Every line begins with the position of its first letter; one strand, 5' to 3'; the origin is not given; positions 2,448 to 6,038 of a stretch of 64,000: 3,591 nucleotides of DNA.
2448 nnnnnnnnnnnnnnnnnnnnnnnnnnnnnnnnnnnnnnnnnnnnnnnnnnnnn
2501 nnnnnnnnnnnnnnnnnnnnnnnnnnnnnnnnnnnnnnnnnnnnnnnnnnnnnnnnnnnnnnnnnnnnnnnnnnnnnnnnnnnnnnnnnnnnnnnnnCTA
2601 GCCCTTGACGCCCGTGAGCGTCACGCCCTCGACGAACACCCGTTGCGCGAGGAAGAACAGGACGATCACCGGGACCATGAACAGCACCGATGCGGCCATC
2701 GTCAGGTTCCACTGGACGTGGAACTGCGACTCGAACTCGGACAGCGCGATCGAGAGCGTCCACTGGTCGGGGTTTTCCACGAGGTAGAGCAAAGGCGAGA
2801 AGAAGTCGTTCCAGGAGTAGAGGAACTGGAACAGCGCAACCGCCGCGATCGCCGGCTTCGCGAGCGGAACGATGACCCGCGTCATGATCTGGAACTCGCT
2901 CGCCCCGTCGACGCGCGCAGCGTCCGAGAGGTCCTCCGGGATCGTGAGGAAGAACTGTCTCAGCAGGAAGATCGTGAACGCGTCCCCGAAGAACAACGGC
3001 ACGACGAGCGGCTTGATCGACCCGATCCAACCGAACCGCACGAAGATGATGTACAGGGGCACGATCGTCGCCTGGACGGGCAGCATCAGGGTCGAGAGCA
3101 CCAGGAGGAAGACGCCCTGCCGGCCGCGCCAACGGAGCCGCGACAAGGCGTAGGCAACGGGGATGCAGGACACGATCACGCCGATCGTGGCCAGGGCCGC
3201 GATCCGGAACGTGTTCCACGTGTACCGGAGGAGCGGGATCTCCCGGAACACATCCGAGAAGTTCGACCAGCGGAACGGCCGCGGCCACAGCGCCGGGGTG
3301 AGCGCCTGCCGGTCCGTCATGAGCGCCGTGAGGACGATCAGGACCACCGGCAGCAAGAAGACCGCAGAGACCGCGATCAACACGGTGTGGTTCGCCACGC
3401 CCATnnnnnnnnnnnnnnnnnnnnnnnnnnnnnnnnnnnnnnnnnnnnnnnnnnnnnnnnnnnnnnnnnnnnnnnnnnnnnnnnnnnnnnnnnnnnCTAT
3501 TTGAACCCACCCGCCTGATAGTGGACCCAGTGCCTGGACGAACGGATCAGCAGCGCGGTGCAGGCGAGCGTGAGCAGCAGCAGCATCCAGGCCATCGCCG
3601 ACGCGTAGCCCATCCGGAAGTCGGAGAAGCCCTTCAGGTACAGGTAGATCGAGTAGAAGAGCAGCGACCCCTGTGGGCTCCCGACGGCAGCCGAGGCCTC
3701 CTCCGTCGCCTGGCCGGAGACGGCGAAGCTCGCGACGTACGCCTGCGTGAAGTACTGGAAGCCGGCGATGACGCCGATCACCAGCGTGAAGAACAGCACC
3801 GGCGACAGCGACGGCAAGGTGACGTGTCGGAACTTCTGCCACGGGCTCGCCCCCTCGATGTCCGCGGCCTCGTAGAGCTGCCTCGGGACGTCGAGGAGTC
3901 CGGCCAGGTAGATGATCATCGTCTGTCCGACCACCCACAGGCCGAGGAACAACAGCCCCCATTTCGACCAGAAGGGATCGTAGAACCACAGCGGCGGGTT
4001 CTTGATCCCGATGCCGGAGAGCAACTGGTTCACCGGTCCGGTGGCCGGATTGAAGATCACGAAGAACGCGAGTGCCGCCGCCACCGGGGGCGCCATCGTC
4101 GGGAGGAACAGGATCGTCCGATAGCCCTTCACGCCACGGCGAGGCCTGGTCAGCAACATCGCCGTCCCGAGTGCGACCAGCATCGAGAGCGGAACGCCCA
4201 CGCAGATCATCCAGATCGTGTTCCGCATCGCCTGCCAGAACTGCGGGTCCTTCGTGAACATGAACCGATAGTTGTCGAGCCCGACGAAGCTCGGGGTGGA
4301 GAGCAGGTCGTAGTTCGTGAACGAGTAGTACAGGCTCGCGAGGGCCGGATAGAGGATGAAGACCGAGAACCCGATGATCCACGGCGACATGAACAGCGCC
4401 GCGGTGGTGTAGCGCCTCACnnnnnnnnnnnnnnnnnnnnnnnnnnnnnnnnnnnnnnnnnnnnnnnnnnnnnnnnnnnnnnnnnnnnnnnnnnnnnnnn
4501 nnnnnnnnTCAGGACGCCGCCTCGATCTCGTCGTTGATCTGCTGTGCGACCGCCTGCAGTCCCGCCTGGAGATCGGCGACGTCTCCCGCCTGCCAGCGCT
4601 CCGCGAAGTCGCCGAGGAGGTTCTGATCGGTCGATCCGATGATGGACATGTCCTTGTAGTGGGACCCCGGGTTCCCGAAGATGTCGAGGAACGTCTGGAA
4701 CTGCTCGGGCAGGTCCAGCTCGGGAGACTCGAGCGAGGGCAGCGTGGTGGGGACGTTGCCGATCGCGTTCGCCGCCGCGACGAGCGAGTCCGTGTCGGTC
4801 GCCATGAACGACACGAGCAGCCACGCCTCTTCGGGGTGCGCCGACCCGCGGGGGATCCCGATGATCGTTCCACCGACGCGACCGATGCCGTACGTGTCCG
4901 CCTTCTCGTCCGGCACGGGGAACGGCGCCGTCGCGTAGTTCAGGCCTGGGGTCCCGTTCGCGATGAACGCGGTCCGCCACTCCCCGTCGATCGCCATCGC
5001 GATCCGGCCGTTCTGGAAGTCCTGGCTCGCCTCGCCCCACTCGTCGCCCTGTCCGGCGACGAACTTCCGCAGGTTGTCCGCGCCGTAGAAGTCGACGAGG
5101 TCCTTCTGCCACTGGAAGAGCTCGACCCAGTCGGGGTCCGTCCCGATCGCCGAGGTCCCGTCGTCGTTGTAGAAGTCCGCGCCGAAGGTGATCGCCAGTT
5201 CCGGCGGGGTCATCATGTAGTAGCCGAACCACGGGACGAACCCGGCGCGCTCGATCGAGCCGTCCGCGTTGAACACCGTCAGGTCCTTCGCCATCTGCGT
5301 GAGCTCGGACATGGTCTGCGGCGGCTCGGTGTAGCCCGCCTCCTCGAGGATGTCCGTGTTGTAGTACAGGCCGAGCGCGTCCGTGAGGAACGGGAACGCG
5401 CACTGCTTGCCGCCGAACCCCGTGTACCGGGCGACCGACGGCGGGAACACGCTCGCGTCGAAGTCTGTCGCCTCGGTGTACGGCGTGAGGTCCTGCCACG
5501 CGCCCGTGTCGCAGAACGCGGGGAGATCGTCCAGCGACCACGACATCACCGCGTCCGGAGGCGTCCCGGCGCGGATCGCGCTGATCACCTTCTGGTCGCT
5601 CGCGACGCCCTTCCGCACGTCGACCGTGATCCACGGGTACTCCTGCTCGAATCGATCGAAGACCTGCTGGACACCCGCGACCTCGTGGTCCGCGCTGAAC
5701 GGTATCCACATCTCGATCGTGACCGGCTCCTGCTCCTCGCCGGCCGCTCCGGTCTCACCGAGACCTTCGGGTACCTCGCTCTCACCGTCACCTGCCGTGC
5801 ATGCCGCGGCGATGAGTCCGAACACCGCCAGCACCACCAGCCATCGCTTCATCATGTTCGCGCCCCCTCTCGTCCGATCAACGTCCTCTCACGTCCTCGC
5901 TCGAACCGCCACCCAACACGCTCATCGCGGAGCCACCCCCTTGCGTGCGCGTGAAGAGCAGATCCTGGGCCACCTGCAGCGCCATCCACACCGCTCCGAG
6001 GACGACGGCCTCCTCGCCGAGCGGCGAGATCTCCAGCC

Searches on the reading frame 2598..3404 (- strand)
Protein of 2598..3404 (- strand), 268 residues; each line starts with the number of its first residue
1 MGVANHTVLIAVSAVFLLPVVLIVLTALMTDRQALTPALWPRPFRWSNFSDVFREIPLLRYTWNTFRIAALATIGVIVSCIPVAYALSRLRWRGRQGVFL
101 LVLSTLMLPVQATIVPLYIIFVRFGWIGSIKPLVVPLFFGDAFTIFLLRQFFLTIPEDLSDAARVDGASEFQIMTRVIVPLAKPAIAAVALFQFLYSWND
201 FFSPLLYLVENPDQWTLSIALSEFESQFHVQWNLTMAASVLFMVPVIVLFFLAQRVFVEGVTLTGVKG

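Call 16: search_protein_families(library=pfam, proteins=[window:2598-3404:-], max_evalue=0.001)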
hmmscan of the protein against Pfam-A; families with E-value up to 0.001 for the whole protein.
window:2598-3404:- (268 aa): 1 family
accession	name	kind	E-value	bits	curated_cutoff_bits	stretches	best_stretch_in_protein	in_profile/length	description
PF00528.27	BPD_transp_1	-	5.4e-18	65.8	26.4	1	84-260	5-181/184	Binding-protein-dependent transport system inner membrane component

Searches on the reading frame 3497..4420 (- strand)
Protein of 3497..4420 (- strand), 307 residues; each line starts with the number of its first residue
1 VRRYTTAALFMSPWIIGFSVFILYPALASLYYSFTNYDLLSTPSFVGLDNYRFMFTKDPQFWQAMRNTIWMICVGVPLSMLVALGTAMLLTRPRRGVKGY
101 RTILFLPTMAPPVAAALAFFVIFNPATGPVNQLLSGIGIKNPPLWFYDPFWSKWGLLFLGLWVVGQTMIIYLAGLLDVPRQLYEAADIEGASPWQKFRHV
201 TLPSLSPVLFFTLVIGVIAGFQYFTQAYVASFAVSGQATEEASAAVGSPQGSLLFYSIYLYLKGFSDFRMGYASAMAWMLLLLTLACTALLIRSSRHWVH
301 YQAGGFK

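Call 16: search_protein_families(library=pfam, proteins=[window:3497-4420:-], max_evalue=0.001)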
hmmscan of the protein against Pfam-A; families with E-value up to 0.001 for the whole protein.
window:3497-4420:- (307 aa): 1 family
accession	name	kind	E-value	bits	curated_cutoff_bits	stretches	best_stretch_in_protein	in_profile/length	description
PF00528.27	BPD_transp_1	-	8.2e-13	48.9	26.4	1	75-289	1-169/184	Binding-protein-dependent transport system inner membrane component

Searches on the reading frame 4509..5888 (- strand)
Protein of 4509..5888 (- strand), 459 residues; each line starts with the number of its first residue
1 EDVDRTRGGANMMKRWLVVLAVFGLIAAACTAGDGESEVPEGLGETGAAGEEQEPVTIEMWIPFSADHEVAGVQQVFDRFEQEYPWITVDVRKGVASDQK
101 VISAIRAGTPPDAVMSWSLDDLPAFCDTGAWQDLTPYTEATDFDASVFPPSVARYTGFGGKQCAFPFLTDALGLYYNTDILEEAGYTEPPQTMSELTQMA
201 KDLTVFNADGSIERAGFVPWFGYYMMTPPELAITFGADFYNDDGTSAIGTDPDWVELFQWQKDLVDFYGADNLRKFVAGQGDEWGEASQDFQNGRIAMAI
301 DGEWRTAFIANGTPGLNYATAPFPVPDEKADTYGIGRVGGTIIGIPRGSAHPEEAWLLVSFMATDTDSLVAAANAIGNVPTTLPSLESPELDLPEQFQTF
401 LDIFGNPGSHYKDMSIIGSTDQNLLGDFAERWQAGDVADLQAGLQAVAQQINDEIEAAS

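Call 16: search_protein_families(library=pfam, proteins=[window:4509-5888:-], max_evalue=0.001)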
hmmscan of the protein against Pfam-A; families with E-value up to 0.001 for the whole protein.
window:4509-5888:- (459 aa): 2 families
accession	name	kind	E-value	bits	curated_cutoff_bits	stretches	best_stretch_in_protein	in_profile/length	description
PF01547.30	SBP_bac_1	-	1.4e-35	124.2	26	1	71-365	8-303/307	Bacterial extracellular solute-binding protein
PF13416.11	SBP_bac_8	-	3.4e-35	122.6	27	1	76-392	2-272/279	Bacterial extracellular solute-binding protein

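Call 85: search_dna_similar(query=window:4509-5711:-, collection=plasmids, mode=protein, max_rows=12, max_evalue=1e-20)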
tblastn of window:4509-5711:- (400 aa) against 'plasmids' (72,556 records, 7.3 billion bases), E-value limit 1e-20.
Records with a match: 2; places in all: 2; records where one place covers at least 80% of the query: 0.
Best place of each record, by identity: <60% 2.
By first word of the organism name: Deinococcus 2.
By predicted mobility (MOB-suite, as given by PLSDB): non-mobilizable 2.
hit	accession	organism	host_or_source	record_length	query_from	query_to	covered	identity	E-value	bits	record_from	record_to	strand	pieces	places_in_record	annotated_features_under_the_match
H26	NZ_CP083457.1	Deinococcus taeanensis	whole organism,coastal dune soil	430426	38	320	71%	31.8%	9e-31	132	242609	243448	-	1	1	ABC transporter substrate-binding protein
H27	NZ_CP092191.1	Deinococcus sp. KNUC1210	Setaria viridis,cell ...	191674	41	267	57%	29.7%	7e-24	111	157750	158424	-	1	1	ABC transporter substrate-binding protein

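Call 87: search_protein_families(library=ncbifam, proteins=[window:4509-5711:-], max_evalue=0.00001)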
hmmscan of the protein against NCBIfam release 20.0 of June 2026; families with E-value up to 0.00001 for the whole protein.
window:4509-5711:- (400 aa): 3 families
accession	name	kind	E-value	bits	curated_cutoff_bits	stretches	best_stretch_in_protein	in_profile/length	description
NF007011.0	PRK09474.1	equivalog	5e-12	45.3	291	1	5-273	37-282/396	maltose/maltodextrin ABC transporter substrate-binding protein MalE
TIGR03851.1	chitin_NgcE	equivalog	5.1e-08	32.3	399.65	1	20-143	62-192/450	N-acetylglucosamine/diacetylchitobiose ABC transporter substrate-binding protein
TIGR03850.1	bind_CPR_0540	equivalog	7.9e-06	24.7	299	0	101-345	149-381/437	carbohydrate ABC transporter substrate-binding protein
